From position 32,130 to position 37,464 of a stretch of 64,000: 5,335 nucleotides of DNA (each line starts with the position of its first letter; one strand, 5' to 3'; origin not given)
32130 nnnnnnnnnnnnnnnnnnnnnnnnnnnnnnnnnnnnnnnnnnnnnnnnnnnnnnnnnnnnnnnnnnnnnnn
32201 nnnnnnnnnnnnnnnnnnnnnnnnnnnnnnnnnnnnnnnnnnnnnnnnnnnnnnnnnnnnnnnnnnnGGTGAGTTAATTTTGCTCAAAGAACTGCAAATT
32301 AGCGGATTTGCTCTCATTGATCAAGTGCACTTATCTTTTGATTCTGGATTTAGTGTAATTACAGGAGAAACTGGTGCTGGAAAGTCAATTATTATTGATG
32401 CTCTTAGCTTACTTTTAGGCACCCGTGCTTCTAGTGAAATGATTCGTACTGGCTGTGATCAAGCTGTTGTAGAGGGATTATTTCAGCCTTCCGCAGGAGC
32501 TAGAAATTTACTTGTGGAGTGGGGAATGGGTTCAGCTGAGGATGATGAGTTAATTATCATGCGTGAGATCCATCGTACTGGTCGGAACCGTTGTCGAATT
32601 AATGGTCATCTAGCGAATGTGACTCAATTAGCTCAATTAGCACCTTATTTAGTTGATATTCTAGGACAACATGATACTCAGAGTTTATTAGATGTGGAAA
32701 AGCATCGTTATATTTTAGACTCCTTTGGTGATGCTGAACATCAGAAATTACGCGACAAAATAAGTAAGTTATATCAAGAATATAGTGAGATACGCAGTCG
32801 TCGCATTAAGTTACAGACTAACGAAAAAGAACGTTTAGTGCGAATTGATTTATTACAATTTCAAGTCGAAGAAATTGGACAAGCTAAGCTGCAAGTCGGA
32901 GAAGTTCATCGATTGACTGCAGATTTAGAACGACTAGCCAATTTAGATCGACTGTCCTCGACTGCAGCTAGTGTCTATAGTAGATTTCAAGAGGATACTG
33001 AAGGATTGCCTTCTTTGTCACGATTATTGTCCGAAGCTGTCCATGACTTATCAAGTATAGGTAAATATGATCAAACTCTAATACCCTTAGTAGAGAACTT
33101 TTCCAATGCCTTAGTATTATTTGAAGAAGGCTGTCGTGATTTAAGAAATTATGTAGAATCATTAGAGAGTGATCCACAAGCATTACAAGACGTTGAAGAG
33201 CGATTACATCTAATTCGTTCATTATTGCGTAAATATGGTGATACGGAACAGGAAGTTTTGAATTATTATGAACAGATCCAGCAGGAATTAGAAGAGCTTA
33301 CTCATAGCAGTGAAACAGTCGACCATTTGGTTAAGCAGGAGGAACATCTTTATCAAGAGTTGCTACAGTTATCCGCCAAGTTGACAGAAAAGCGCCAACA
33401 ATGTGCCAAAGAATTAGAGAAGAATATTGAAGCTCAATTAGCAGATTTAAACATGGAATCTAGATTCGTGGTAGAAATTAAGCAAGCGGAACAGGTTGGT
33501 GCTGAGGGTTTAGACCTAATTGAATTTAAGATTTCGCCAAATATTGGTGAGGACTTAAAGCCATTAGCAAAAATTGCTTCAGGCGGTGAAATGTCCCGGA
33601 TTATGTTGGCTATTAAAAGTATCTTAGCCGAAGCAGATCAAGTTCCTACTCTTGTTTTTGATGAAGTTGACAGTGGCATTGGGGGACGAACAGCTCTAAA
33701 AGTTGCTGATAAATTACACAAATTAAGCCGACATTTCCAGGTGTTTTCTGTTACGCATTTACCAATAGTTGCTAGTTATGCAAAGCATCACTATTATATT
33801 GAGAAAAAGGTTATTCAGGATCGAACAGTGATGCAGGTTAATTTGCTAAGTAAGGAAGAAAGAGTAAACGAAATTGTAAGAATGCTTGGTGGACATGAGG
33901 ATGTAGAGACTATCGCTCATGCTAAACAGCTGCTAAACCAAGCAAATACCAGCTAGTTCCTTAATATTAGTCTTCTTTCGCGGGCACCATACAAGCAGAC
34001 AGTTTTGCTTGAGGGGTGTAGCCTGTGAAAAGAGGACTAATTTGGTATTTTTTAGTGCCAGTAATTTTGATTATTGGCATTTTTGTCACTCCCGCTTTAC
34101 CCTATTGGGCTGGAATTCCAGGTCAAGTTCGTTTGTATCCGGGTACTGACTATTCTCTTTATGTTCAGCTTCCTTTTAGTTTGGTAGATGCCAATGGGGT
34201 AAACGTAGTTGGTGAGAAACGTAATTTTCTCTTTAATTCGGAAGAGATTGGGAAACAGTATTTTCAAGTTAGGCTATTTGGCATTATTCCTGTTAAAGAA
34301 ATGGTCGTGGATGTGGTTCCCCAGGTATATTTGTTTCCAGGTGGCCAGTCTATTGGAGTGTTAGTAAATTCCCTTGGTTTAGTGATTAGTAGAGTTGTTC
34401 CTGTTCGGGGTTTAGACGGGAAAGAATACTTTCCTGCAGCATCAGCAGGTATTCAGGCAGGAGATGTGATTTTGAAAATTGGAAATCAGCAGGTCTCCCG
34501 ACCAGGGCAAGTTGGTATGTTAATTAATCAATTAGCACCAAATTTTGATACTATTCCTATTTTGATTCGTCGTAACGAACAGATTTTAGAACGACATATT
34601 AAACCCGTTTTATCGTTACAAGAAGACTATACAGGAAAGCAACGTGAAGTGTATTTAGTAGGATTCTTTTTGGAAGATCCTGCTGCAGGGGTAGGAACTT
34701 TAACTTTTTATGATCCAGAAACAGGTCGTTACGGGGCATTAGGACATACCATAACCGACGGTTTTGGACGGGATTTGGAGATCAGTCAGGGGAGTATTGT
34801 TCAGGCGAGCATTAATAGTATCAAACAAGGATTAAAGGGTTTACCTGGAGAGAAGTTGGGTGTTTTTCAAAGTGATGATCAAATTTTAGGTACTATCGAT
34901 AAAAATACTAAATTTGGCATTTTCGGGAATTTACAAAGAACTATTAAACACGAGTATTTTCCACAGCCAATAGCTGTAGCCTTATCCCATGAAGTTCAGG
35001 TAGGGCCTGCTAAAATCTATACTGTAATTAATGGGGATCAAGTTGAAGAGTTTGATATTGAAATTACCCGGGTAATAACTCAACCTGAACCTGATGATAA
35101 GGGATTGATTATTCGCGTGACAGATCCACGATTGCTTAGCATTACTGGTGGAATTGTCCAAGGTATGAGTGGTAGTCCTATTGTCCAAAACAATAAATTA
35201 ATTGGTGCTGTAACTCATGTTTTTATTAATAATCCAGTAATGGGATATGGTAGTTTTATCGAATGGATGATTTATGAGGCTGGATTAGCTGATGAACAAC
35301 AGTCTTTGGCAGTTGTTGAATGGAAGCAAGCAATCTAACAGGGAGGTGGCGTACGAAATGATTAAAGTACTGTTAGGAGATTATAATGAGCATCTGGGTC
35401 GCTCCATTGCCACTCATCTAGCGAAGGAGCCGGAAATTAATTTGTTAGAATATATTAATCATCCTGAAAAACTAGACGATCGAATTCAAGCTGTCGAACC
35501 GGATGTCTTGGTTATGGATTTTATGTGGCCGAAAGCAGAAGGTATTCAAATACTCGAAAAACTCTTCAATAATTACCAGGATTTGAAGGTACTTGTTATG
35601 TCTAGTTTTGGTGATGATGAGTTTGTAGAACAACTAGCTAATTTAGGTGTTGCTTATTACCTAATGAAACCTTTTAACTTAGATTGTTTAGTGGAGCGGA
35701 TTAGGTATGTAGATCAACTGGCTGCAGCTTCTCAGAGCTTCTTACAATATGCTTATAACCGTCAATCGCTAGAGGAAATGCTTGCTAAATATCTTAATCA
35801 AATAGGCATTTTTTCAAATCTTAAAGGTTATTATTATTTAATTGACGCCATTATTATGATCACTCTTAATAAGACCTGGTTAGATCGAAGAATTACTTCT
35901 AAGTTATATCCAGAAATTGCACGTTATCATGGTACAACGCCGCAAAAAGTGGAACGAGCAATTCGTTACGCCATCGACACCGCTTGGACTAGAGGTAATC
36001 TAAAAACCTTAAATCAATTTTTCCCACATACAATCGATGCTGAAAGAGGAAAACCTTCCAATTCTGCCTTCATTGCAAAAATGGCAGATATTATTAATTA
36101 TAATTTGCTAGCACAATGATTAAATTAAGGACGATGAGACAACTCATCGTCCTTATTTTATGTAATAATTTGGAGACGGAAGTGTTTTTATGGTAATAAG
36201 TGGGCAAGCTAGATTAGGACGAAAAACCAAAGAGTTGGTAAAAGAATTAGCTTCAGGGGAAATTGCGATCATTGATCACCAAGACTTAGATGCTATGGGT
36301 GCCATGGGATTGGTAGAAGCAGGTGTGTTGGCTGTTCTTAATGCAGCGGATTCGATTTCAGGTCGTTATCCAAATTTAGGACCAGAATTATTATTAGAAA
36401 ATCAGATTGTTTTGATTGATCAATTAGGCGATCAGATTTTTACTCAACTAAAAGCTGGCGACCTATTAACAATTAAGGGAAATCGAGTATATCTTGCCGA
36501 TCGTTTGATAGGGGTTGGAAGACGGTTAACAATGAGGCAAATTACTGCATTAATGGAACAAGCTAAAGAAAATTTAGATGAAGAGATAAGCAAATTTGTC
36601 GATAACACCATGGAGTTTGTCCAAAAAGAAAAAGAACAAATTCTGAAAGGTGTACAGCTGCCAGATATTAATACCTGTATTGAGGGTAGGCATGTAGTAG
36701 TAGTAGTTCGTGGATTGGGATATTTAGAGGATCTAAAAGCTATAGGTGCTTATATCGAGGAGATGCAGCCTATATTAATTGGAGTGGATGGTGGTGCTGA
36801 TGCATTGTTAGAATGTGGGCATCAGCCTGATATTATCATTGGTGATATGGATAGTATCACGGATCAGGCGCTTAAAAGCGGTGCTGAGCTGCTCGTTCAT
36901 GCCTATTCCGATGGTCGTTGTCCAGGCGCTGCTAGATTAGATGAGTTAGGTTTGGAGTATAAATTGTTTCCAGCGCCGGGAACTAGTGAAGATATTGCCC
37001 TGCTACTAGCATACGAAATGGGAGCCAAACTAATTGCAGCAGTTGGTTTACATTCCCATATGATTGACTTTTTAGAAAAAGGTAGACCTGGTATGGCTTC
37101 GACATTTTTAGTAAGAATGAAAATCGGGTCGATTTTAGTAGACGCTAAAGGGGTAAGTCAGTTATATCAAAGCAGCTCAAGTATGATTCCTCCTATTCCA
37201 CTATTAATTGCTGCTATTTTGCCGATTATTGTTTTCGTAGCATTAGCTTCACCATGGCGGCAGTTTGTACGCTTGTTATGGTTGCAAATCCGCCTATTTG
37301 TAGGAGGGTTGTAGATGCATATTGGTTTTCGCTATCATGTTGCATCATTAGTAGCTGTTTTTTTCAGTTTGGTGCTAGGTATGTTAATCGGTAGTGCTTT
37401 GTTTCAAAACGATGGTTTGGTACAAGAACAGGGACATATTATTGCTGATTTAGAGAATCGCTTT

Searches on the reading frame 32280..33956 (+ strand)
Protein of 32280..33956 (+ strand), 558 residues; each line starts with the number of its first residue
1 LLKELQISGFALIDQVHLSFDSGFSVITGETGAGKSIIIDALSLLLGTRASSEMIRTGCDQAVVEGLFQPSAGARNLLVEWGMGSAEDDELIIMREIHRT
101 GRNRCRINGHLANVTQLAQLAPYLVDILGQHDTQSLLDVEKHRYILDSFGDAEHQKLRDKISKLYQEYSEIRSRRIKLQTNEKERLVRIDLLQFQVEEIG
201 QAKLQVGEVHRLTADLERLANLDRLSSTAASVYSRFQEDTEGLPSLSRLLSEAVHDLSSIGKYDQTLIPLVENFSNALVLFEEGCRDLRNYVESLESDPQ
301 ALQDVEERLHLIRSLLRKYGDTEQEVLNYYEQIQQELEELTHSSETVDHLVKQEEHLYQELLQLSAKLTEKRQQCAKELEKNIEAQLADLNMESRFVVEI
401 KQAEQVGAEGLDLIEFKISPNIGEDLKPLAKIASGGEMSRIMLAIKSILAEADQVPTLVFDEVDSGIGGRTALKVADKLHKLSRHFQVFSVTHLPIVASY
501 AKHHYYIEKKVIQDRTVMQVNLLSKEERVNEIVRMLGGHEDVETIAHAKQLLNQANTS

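Call 47: search_protein_families(library=pfam, proteins=[window:32280-33956:+], max_evalue=0.00001)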
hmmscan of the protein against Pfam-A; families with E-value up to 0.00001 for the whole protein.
window:32280-33956:+ (558 aa): 4 families
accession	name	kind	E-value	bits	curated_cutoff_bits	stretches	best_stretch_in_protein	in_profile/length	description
PF02463.25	SMC_N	-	1.3e-21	77.5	40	1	1-505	1-209/220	RecF/RecN/SMC N terminal domain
PF13476.12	AAA_23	-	1e-09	39.8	27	1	4-352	1-177/201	AAA domain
PF13555.12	AAA_29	-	3.4e-06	27.1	27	1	2-47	1-47/61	P-loop containing region of AAA domain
PF13175.12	AAA_15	-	4e-06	27.1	32.1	0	1-493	1-369/374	AAA ATPase domain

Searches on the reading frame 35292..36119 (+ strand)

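Call 47: search_protein_families(library=pfam, proteins=[window:35292-36119:+], max_evalue=0.00001)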
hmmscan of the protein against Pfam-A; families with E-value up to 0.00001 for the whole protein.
window:35292-36119:+ (275 aa): 2 families
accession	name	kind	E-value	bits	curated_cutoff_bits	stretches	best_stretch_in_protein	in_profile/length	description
PF08769.17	Spo0A_C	-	7.1e-32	110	25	1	166-267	3-103/104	Sporulation initiation factor Spo0A C terminal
PF00072.30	Response_reg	-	2e-13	50.9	30.2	1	46-138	20-111/111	Response regulator receiver domain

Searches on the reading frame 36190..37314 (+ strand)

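Call 47: search_protein_families(library=pfam, proteins=[window:36190-37314:+], max_evalue=0.00001)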
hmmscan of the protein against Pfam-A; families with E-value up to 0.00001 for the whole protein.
window:36190-37314:+ (374 aa): 2 families
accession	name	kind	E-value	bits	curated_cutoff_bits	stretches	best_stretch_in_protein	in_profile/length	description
PF12555.13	SteA-like_C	-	2.5e-10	40.7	26.4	1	320-371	1-52/52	SteA-like C-terminal domain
PF04263.21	TPK_catalytic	-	3e-08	34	30.7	1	193-230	8-45/113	Thiamin pyrophosphokinase, catalytic domain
